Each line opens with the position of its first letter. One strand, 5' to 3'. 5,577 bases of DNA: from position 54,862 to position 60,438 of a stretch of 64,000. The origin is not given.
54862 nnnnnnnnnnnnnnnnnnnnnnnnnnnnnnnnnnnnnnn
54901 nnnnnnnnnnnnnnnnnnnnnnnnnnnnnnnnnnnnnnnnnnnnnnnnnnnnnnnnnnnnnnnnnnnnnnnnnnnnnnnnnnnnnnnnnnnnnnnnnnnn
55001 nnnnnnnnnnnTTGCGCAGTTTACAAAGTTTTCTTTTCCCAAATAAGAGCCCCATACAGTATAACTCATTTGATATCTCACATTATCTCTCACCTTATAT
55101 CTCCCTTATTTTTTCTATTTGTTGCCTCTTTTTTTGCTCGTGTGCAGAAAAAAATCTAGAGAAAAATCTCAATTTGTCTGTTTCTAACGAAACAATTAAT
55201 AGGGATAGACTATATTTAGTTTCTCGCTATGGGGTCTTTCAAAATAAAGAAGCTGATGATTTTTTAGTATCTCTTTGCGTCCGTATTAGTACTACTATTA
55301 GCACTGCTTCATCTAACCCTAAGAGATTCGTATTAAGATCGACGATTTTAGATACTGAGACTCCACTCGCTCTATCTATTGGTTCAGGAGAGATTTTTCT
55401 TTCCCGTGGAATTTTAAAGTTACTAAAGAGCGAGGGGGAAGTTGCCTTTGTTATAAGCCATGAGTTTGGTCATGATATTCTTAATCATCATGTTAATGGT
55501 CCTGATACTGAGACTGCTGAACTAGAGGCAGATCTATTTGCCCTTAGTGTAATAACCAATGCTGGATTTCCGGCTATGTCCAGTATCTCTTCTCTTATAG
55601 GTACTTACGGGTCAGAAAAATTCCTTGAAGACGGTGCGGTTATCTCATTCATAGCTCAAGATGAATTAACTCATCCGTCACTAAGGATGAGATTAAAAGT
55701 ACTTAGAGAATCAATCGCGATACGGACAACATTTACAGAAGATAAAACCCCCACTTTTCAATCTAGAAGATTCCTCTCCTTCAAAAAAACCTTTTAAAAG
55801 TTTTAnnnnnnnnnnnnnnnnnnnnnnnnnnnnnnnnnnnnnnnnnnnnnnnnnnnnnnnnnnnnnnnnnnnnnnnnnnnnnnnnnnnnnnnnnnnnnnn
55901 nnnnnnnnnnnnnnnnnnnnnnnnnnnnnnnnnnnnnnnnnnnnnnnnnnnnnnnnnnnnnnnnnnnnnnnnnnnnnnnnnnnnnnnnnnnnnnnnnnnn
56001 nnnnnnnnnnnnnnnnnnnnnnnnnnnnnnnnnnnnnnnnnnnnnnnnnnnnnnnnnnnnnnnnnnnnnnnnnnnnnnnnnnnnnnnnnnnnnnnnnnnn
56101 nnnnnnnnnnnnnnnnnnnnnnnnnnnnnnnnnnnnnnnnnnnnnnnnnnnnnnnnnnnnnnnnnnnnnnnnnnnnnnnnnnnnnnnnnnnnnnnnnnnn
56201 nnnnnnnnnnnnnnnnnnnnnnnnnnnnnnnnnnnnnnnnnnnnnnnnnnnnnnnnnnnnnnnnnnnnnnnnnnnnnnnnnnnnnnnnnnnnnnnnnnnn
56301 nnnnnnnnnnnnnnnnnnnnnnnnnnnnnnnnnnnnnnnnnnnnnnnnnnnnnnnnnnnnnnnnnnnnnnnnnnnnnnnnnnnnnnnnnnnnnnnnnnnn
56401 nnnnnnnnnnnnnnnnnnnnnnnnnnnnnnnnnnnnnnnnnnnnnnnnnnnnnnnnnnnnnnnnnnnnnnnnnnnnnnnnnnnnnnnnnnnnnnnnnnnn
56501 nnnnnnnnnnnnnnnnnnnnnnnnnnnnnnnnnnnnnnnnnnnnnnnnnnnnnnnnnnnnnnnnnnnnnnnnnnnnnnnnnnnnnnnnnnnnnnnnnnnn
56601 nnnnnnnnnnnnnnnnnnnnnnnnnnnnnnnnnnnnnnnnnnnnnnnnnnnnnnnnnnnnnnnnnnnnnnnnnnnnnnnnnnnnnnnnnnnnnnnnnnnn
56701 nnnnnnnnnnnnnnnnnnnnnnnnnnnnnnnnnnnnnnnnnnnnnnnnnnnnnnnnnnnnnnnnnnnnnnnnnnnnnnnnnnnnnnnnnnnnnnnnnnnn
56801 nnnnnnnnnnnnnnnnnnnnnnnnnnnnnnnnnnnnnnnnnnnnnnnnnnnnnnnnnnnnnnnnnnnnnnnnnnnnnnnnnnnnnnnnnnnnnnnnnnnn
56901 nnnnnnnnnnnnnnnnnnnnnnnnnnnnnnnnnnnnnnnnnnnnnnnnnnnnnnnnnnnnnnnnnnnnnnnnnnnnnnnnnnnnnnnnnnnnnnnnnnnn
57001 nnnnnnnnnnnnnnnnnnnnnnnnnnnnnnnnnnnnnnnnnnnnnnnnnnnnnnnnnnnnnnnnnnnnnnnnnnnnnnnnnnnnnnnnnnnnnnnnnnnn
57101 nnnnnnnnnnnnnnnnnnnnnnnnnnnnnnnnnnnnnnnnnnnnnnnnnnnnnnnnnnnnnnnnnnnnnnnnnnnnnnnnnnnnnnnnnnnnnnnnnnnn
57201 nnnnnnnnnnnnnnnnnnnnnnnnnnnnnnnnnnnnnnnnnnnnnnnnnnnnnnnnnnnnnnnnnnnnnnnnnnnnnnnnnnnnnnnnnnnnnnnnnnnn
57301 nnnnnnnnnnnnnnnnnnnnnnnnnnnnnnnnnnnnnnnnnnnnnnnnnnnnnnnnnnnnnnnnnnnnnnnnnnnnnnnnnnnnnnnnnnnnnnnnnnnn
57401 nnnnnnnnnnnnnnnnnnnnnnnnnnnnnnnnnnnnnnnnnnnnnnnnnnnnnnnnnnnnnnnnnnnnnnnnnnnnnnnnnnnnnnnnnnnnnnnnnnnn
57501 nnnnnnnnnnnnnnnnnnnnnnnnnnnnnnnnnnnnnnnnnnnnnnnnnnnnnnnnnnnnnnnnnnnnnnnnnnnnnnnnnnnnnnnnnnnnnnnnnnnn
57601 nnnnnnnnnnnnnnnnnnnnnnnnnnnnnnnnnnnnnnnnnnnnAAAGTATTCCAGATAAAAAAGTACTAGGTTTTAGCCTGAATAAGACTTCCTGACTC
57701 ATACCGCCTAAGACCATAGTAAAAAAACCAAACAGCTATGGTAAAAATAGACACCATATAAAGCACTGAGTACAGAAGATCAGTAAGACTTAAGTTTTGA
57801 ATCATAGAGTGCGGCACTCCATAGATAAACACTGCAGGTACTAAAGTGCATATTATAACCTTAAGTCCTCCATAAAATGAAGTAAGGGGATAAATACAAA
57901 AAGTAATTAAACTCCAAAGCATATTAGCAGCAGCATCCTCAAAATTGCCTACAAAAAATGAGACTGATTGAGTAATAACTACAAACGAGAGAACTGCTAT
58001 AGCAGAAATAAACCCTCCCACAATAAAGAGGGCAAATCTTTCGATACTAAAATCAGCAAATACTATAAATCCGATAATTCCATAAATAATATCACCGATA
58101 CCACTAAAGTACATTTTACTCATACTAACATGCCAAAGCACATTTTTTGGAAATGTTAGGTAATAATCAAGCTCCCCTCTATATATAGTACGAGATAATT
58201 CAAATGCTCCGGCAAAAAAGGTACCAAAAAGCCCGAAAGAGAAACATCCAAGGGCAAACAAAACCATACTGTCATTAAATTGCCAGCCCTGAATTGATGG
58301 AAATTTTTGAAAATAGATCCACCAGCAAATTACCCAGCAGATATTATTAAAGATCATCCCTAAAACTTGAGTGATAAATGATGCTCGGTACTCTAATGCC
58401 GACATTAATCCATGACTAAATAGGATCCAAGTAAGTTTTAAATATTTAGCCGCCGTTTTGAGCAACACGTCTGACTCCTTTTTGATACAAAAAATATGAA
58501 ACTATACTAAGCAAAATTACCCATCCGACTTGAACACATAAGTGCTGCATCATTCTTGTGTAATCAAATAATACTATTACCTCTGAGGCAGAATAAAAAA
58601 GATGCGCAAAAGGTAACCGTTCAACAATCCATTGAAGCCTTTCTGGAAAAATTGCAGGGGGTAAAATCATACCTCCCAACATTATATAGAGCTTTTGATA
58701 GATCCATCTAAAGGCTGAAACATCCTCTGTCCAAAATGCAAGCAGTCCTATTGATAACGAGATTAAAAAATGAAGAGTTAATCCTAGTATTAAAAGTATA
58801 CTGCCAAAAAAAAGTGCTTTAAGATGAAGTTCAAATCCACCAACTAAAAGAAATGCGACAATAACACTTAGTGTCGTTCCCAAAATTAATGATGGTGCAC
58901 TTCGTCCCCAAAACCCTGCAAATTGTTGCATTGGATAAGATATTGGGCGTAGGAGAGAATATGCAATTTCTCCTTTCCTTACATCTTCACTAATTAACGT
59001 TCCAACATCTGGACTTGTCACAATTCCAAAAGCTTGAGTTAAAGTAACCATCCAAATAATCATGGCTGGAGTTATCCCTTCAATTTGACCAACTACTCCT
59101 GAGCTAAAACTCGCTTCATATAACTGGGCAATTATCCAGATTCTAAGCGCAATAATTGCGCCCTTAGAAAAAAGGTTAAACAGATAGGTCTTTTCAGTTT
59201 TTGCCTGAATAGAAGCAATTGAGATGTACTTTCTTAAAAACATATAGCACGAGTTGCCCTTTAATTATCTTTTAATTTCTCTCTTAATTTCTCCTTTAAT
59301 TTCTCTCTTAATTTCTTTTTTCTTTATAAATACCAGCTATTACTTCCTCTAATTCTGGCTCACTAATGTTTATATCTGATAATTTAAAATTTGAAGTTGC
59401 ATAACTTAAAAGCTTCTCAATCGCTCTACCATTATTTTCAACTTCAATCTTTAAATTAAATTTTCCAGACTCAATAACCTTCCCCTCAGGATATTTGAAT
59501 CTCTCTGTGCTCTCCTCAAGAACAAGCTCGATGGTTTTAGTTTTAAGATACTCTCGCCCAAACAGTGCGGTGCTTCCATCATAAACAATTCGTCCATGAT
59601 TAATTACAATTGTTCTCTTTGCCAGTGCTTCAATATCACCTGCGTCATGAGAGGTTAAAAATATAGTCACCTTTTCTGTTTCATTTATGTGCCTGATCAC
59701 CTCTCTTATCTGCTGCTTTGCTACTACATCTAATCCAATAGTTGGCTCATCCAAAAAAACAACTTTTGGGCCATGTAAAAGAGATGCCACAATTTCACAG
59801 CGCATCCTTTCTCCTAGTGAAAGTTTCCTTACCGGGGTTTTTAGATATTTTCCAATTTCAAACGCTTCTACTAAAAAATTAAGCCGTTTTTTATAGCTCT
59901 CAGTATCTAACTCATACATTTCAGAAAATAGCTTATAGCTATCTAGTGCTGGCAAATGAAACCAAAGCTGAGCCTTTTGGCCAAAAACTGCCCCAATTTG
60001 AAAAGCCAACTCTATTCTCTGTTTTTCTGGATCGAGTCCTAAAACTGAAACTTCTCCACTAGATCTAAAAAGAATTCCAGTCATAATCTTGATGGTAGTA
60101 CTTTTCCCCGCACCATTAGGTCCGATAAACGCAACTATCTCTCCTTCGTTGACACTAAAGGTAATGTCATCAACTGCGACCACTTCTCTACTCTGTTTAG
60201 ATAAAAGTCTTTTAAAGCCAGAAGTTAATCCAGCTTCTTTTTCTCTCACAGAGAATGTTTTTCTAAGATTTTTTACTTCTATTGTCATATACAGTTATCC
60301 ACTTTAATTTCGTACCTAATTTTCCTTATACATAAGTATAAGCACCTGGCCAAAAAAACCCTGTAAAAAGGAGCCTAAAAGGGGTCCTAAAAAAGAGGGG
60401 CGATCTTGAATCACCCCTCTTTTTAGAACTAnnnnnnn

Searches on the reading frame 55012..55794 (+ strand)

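Call 67: search_protein_families(library=pfam, max_evalue=0.00001, proteins=[window:55012-55794:+])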
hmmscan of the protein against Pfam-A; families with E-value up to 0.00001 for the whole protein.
window:55012-55794:+ (261 aa): 1 family
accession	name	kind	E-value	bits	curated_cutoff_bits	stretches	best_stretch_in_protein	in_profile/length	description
PF01435.24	Peptidase_M48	-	1.3e-10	41.9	20.3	1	125-161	46-82/186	Peptidase family M48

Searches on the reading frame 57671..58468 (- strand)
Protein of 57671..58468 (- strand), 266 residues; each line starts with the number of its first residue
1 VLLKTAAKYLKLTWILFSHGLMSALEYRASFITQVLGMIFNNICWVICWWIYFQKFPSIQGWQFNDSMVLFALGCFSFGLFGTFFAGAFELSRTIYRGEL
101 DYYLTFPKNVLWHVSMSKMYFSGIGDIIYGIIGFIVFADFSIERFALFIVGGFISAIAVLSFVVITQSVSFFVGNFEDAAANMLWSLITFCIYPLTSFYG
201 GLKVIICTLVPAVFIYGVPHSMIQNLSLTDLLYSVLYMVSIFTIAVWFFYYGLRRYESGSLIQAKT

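Call 67: search_protein_families(library=pfam, max_evalue=0.00001, proteins=[window:57671-58468:-])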
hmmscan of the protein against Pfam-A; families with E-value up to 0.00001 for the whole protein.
window:57671-58468:- (266 aa): 1 family
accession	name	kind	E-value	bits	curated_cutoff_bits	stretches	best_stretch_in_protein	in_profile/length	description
PF06182.17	ABC2_membrane_6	-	4.8e-22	79.3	22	1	46-259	8-228/229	ABC-2 family transporter protein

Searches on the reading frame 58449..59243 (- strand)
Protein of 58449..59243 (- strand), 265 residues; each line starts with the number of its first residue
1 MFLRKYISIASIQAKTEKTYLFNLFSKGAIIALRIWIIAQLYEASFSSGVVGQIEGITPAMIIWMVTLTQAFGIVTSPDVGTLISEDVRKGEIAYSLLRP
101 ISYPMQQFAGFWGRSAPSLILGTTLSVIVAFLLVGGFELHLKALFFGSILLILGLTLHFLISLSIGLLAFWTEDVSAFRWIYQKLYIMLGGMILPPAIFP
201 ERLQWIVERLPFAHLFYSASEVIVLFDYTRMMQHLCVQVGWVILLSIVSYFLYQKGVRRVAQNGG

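Call 67: search_protein_families(library=pfam, max_evalue=0.00001, proteins=[window:58449-59243:-])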
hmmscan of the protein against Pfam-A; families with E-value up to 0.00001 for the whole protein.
window:58449-59243:- (265 aa): 1 family
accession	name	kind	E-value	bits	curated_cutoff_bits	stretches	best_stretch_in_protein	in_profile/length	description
PF06182.17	ABC2_membrane_6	-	1.4e-15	58.1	22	1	61-260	31-225/229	ABC-2 family transporter protein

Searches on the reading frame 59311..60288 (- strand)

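Call 66: search_protein_families(library=pfam, max_evalue=0.00001, proteins=[window:59311-60288:-])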
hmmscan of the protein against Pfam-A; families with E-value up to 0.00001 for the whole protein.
window:59311-60288:- (326 aa): 2 families
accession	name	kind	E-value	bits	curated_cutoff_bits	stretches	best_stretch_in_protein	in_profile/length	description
PF00005.33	ABC_tran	-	5.3e-25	89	25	1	40-183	2-136/137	ABC transporter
PF13304.12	AAA_21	-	2.2e-13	51.4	27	1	135-215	220-299/304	AAA domain, putative AbiEii toxin, Type IV TA system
